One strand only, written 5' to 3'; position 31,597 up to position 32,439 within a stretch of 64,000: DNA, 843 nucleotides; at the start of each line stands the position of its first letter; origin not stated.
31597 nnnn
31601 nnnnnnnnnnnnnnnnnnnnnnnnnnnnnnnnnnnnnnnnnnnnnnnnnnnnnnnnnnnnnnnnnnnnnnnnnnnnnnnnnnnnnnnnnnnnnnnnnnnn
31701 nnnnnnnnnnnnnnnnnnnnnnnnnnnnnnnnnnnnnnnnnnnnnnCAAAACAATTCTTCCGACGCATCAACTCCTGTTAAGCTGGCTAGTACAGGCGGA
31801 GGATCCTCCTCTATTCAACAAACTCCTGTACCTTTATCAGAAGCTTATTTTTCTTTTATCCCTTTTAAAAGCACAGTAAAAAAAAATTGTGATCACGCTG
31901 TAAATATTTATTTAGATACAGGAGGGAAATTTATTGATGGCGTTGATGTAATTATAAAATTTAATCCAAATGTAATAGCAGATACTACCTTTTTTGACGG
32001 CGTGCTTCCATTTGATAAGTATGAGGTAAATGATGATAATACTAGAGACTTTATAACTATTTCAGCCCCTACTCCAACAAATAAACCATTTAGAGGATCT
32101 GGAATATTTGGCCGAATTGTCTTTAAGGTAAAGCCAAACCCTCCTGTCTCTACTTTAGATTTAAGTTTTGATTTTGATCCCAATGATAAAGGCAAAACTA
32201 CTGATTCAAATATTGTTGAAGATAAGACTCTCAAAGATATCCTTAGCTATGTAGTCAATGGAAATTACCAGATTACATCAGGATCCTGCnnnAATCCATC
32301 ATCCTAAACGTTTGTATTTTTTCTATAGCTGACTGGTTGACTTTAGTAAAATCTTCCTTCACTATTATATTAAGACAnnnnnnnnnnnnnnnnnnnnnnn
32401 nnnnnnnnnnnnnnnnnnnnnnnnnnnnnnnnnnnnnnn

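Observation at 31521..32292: Giant protein 1 carries both a dockerin-like and a cohesin-like module on the same polypeptide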

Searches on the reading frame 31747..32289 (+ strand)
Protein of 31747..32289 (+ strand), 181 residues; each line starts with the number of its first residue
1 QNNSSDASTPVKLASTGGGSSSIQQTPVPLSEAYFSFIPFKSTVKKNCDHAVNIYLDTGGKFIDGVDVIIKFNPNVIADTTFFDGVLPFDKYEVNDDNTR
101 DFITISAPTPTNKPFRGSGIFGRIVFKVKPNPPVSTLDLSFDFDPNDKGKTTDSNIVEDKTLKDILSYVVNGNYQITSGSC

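Call 9: search_protein_families(library=pfam, proteins=[window:31747-32289:+], max_evalue=10)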
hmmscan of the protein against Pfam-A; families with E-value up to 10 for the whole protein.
window:31747-32289:+ (181 aa): 0 families

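Call 11: find_homologous_proteins(query=window:31747-32289:+)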
Query window:31747-32289:+ (181 aa): 125 proteins with E <= 0.001 among 195 candidates; the best 120 are listed.
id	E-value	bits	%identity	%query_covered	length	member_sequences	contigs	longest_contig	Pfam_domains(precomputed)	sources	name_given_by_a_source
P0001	2.0e-27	114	38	82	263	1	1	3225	PF00963.25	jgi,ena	-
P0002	2.2e-27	114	42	82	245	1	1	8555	PF00963.25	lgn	-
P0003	8.5e-27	112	41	83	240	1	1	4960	PF00963.25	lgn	-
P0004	2.0e-26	111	41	86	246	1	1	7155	PF00963.25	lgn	-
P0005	3.5e-26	110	38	86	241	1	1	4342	PF00963.25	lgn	-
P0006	9.2e-26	109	40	82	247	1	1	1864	PF00963.25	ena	-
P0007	9.3e-26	109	41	87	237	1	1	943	PF00963.25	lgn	-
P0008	1.4e-25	108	42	83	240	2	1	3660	PF00963.25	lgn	-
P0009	1.6e-25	108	39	86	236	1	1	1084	PF00963.25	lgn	-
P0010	3.5e-25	107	39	88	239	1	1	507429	PF00963.25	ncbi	-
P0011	4.0e-25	107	42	83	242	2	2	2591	PF00963.25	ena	-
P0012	4.0e-25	107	39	86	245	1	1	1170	PF00963.25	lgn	-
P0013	7.5e-25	106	39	85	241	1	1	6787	PF00963.25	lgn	-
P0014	8.2e-25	106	40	88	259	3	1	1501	PF00963.25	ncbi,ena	-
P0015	1.0e-24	105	39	86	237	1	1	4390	PF00963.25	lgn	-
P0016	1.2e-24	105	41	82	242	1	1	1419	PF00963.25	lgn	-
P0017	1.2e-24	105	41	82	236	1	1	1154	PF00963.25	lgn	-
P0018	1.6e-24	105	40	86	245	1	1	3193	PF00963.25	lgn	-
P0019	1.8e-24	105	42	83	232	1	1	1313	PF00963.25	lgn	-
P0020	2.2e-24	104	41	83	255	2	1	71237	PF00963.25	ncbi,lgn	-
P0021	2.3e-24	104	39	83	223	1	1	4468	PF00963.25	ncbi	-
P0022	3.9e-24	103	41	83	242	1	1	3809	PF00963.25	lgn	-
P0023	4.3e-24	103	42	83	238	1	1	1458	PF00963.25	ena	-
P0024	4.3e-24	103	38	86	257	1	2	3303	PF00963.25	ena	-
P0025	5.2e-24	103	41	86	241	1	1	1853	PF00963.25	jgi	jgi:hypothetical protein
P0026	5.6e-24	103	41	83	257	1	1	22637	PF00963.25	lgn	-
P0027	6.1e-24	103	37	86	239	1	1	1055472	PF00963.25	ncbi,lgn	-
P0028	7.5e-24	103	39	86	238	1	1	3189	PF00963.25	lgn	-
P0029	9.6e-24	102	40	86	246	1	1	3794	PF00963.25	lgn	-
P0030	1.0e-23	102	38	83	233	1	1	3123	PF00963.25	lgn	-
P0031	1.2e-23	102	41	83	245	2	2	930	PF00963.25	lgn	-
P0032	1.4e-23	102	38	85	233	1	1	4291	PF00963.25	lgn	-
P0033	1.6e-23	101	42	82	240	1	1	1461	PF00963.25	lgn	-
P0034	1.7e-23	101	40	86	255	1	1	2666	PF00963.25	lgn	-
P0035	2.1e-23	101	40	86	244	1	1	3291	PF00963.25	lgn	-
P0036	2.3e-23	101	41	83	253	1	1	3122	PF00963.25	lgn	-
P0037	2.4e-23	101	41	83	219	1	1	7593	PF00963.25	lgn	-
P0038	2.5e-23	101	39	88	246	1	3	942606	PF00963.25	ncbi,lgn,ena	-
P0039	3.4e-23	100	40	87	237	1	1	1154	PF00963.25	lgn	-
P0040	3.5e-23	100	38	88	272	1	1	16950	PF00963.25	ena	-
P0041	3.6e-23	100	40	86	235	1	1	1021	PF00963.25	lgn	-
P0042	3.7e-23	100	40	86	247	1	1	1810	PF00963.25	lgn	-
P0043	3.9e-23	100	39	86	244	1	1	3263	PF00963.25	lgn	-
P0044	5.3e-23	100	40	85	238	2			PF00963.25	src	-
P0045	5.9e-23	100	40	83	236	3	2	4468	PF00963.25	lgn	-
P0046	5.9e-23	100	41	83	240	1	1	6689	PF00963.25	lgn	-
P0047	6.4e-23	100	41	83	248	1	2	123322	PF00963.25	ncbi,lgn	-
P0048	7.8e-23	99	40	83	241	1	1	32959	PF00963.25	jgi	jgi:hypothetical protein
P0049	8.2e-23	99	40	82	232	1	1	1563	PF00963.25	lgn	-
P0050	8.7e-23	99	39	85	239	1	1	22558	PF00963.25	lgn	-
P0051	1.3e-22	99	39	82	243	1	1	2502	PF00963.25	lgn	-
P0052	1.3e-22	98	41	86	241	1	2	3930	PF00963.25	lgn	-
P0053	2.6e-22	98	38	88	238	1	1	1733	PF00963.25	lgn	-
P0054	3.0e-22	97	38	86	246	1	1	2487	PF00963.25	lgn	-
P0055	3.0e-22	97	38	82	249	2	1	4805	PF00963.25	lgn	-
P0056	3.3e-22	97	39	78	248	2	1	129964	PF00963.25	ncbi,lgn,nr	ncbi:MAG: cohesin domain-containing protein [Candidatus Daviesbacteria bacterium]|nr:cohesin domain-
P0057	3.8e-22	97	37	87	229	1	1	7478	PF00963.25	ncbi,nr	ncbi:MAG: cohesin domain-containing protein, partial [Candidatus Daviesbacteria bacterium]|nr:cohesi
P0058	4.0e-22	97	37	88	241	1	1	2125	PF00963.25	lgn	-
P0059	4.0e-22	97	37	84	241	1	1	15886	PF00963.25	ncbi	-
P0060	5.3e-22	97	40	82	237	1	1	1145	PF00963.25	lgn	-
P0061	5.3e-22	97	36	87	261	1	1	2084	PF00963.25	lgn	-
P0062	5.3e-22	97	39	82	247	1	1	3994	PF00963.25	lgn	-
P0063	5.4e-22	96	40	88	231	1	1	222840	PF00963.25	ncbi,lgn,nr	ncbi:MAG: cohesin domain-containing protein [Candidatus Daviesbacteria bacterium]|nr:cohesin domain-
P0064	6.0e-22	96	38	81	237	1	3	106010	PF00963.25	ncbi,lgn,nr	ncbi:hypothetical protein HYS95_00415 [Candidatus Daviesbacteria bacterium]|nr:hypothetical protein 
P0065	6.5e-22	96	39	86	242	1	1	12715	PF00963.25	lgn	-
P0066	8.1e-22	96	39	86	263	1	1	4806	PF00963.25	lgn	-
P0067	8.2e-22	96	37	86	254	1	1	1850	PF00963.25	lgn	-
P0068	8.3e-22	96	39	86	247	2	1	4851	PF00963.25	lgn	-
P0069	8.3e-22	96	37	88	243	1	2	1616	PF00963.25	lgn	-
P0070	8.7e-22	96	40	77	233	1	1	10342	PF00963.25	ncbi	-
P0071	9.4e-22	96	38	88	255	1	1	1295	PF00963.25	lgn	-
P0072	9.7e-22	96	37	78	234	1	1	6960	PF00963.25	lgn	-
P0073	1.1e-21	95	38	85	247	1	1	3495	PF00963.25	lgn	-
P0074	1.5e-21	95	37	82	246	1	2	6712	PF00963.25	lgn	-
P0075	1.6e-21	95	39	83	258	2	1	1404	PF00963.25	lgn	-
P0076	1.6e-21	95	41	83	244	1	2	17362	PF00963.25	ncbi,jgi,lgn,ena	-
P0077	1.8e-21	95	38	82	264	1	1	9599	PF00963.25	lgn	-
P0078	2.1e-21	95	38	86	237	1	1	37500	PF00963.25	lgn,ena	-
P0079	2.2e-21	95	39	82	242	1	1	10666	PF00963.25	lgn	-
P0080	2.3e-21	94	36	83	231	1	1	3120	PF00963.25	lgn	-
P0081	3.0e-21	94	38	83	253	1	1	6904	PF00963.25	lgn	-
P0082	4.3e-21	94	41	82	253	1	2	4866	PF00963.25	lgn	-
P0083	4.4e-21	94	35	81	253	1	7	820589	PF00963.25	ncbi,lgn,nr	ncbi:MAG: hypothetical protein HYW45_03520 [Candidatus Daviesbacteria bacterium]|nr:MAG: hypothetica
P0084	5.3e-21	93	38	81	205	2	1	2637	PF00963.25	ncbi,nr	ncbi:hypothetical protein KKI19_04045 [Patescibacteria group bacterium]|nr:hypothetical protein [Pat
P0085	5.4e-21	93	38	81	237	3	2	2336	PF00963.25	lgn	-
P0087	5.8e-21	93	37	86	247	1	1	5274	PF00963.25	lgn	-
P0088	5.8e-21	93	37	86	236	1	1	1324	PF00963.25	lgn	-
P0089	6.4e-21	93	41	82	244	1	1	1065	PF00963.25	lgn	-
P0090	6.6e-21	93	38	86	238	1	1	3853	PF00963.25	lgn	-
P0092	7.3e-21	93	37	86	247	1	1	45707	PF00963.25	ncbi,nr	ncbi:MAG: hypothetical protein Q7R97_00925 [Candidatus Daviesbacteria bacterium]|nr:hypothetical pro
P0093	7.8e-21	93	39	77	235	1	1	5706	PF00963.25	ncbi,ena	-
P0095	8.8e-21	93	36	83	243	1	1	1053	PF00963.25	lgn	-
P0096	9.4e-21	92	38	83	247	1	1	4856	PF00963.25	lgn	-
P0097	1.1e-20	92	37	86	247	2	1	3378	PF00963.25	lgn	-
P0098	1.7e-20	92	37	78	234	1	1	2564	PF00963.25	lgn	-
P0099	1.9e-20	91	36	86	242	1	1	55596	PF00963.25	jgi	jgi:hypothetical protein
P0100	1.9e-20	91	37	82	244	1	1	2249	PF00963.25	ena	-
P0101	3.6e-20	91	40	83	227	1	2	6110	PF00963.25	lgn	-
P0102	5.1e-20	90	34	88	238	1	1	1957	PF00963.25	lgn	-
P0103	8.0e-20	89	35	80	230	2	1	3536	PF00963.25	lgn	-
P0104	8.2e-20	89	37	88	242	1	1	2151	PF00963.25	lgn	-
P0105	9.8e-20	89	36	83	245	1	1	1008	PF00963.25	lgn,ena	-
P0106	1.8e-19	88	36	83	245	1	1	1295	PF00963.25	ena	-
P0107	1.9e-19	88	38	82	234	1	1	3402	PF00963.25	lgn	-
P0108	2.0e-19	88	34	82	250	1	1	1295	PF00963.25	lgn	-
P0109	2.7e-19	88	36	83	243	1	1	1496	PF00963.25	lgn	-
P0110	5.7e-19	87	34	81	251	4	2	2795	PF00963.25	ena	-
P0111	6.4e-19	86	39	75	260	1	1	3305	PF00963.25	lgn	-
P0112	7.4e-19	86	37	82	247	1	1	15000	PF00963.25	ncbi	-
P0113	8.5e-19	86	38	90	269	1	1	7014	PF00963.25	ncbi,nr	ncbi:cohesin domain-containing protein [Patescibacteria group bacterium]|nr:cohesin domain-containin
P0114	9.7e-19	86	36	88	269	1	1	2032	PF00963.25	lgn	-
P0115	1.3e-18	85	35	81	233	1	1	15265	PF00963.25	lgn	-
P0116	1.4e-18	85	34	83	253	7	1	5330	PF00963.25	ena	-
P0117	1.1e-17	82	35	83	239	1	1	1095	PF00963.25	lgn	-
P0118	3.7e-17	81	36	82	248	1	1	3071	PF00963.25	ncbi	-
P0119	4.0e-17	81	33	83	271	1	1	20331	PF00963.25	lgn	-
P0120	4.7e-17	80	35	83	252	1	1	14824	PF00963.25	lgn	-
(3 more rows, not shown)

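Call 14: search_solved_structures(query=A1, max_evalue=1, show_alignments=2)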
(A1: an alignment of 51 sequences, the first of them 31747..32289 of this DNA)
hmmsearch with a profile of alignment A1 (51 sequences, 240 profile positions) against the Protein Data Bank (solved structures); distinct sequences matched with E-value up to 1: 7.
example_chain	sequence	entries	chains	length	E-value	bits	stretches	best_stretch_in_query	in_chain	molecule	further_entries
4ums_A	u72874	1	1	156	0.0015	21.2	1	58-136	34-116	CELLULOSOMAL ANCHORING SCAFFOLDIN B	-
7urp_A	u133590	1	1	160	0.0042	19.7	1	32-131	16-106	Ribonucleases G and E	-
5lxv_A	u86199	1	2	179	0.0067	19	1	27-94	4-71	Scaffoldin C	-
4uyp_A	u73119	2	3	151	0.053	16.1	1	65-130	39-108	Cellulosomal scaffoldin anchoring protein C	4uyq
1aoh_A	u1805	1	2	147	0.055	16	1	57-135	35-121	Cellulosomal-scaffolding protein A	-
6kg8_A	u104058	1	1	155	0.12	14.9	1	28-136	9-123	Probably cellulosomal scaffolding protein, secreted cellulose-binding and cohesin domain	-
6kgc_A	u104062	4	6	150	0.14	14.7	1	39-136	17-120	Probably cellulosomal scaffolding protein, secreted cellulose-binding and cohesin domain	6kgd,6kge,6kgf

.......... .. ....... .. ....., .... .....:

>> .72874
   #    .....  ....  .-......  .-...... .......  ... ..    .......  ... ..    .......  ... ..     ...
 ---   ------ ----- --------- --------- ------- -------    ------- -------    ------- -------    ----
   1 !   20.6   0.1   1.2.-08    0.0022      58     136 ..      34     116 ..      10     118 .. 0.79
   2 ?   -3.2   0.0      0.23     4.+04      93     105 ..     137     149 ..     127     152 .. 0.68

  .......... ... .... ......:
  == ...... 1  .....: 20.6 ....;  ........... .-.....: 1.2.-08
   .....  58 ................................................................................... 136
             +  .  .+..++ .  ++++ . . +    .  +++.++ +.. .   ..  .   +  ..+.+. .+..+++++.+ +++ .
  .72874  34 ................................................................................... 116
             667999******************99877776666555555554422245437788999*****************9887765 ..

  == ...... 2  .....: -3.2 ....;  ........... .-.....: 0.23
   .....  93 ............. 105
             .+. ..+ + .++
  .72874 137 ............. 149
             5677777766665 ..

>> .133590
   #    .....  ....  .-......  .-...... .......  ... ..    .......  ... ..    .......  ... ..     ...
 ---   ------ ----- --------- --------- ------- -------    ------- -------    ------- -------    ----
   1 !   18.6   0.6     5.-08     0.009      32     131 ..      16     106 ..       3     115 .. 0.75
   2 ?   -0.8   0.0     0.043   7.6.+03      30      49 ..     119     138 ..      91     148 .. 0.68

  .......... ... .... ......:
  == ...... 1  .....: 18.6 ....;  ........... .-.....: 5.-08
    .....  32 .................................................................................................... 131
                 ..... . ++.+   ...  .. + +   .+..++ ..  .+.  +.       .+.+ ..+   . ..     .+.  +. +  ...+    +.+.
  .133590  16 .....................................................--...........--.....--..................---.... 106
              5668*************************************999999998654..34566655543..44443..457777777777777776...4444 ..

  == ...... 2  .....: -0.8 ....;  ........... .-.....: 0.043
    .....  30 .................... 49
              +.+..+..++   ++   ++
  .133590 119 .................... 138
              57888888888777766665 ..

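Call 17: predict_structure(alignment_id=A1)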
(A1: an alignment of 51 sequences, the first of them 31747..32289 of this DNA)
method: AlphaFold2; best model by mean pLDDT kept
length: 181 residues; sequences in the alignment: 51
mean_pLDDT: 88.3   pTM: 0.79
mean pLDDT of the five models: 88.3, 88.0, 87.8, 87.8, 87.4
residues with pLDDT >= 90: 125; 70-90: 27; 50-70: 25; < 50: 4
segments of 3 or more residues with pLDDT < 50: none
pLDDT, mean of each block of 10 residues (from residue 1): 61 57 65 95 97 97 96 95 93 89 92 92 97 95 88 91 94 95 83
secondary structure, 60 per line:
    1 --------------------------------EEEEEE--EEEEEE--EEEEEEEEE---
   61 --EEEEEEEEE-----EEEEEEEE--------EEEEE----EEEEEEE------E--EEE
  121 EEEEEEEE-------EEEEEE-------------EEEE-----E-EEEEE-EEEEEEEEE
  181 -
elements in order: E33-38 E41-46 E49-57 E63-71 E77-84 E93-97 E102-108 E118-128 E136-141 E155-158 E166-170 E172-180

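Call 19: fold_search(model_id=the predicted structure, library=pdb)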
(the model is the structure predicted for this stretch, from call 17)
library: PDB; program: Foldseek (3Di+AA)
matches with E <= 10: 1983; with E <= 0.001: 64
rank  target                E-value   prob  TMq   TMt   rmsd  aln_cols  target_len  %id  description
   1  6kgf_C                2.2e-09  1.00  0.63  0.76   2.9       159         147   16  Crystal structure of CaDoc0917(R16D)-CaCohA2 complex at pH 8.2 (released 2020-07-08)
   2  6kgd_A                1.8e-08  1.00  0.63  0.77   3.5       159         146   17  Crystal structure of CaDoc0917(R49D)-CaCohA2 complex at pH 8.0 (released 2020-07-08)
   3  6kge_A                2.3e-08  1.00  0.63  0.79   2.6       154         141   16  Crystal structure of CaDoc0917(R16D)-CaCohA2 complex at pH 5.5 (released 2020-07-08)
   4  4fl4_C                3.0e-08  1.00  0.63  0.39   3.0       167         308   14  Scaffoldin conformation and dynamics revealed by a ternary complex from the Clostridium thermocellum cellulosome (released 2012-06-27)
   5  4fl4_I                3.2e-08  1.00  0.67  0.41   2.7       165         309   16  Scaffoldin conformation and dynamics revealed by a ternary complex from the Clostridium thermocellum cellulosome (released 2012-06-27)
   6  1g1k_A                6.1e-08  1.00  0.60  0.74   3.2       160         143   14  COHESIN MODULE FROM THE CELLULOSOME OF CLOSTRIDIUM CELLULOLYTICUM (released 2000-11-22)
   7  3kcp_A                6.4e-08  1.00  0.66  0.41   2.7       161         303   15  Crystal structure of interacting Clostridium thermocellum multimodular components (released 2010-02-09)
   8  6kgc_A                6.4e-08  1.00  0.66  0.81   2.4       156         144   16  Crystal structure of CaDoc0917(R49D)-CaCohA2 complex at pH 5.4 (released 2020-07-08)
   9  4dh2_C                9.4e-08  1.00  0.65  0.74   4.4       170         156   12  Crystal structure of Coh-OlpC(Cthe_0452)-Doc435(Cthe_0435) complex: A novel type I Cohesin-Dockerin complex from Clost (released 2012-11-28)
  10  6kgf_A                1.0e-07  1.00  0.62  0.77   2.8       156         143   16  Crystal structure of CaDoc0917(R16D)-CaCohA2 complex at pH 8.2 (released 2020-07-08)
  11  4fl4_L                1.1e-07  1.00  0.62  0.38   3.0       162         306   14  Scaffoldin conformation and dynamics revealed by a ternary complex from the Clostridium thermocellum cellulosome (released 2012-06-27)
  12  2vn6_A                1.4e-07  1.00  0.59  0.70   3.2       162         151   12  The Clostridium cellulolyticum dockerin displays a dual binding mode for its cohesin partner (released 2008-05-13)
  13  2xdh                  1.5e-07  1.00  0.56  0.71   3.4       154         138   12  Non-cellulosomal cohesin from the hyperthermophilic archaeon Archaeoglobus fulgidus (released 2010-05-26)
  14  4uyq_A                1.8e-07  1.00  0.64  0.79   3.2       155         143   15  High resolution structure of the third cohesin ScaC in complex with the ScaB dockerin with a mutation in the C-termina (released 2015-04-15)
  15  2vn5_C                1.8e-07  1.00  0.59  0.70   3.2       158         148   13  The Clostridium cellulolyticum dockerin displays a dual binding mode for its cohesin partner (released 2008-05-20)
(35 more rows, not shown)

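Call 49: search_protein_representatives(protein=window:31747-32289:+)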
Query: 181 residues. Proteins with E-value up to 0.001 (for the whole library): 661; up to 1e-10: 119; up to 1e-30: 1. The best 150 are listed.
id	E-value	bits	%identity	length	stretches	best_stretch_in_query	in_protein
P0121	6.6e-114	394.2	100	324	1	1-181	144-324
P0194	1.8e-26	109.4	41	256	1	25-181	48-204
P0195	6.7e-26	107.5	42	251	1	24-181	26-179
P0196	1.0e-25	107.0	40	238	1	26-181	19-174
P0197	1.4e-25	106.5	42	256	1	33-181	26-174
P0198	1.9e-25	106.1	40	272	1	17-181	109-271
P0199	1.1e-24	103.6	41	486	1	32-181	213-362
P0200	2.6e-24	102.4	37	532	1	28-181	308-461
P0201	2.7e-24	102.3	37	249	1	25-181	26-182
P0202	7.4e-24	100.9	40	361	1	31-181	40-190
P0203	2.3e-23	99.3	40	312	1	30-181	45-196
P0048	2.5e-23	99.2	42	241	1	35-177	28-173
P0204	5.7e-23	98.0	39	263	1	24-181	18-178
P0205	8.5e-23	97.4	38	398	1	26-181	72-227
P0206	1.2e-22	97.0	43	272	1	32-181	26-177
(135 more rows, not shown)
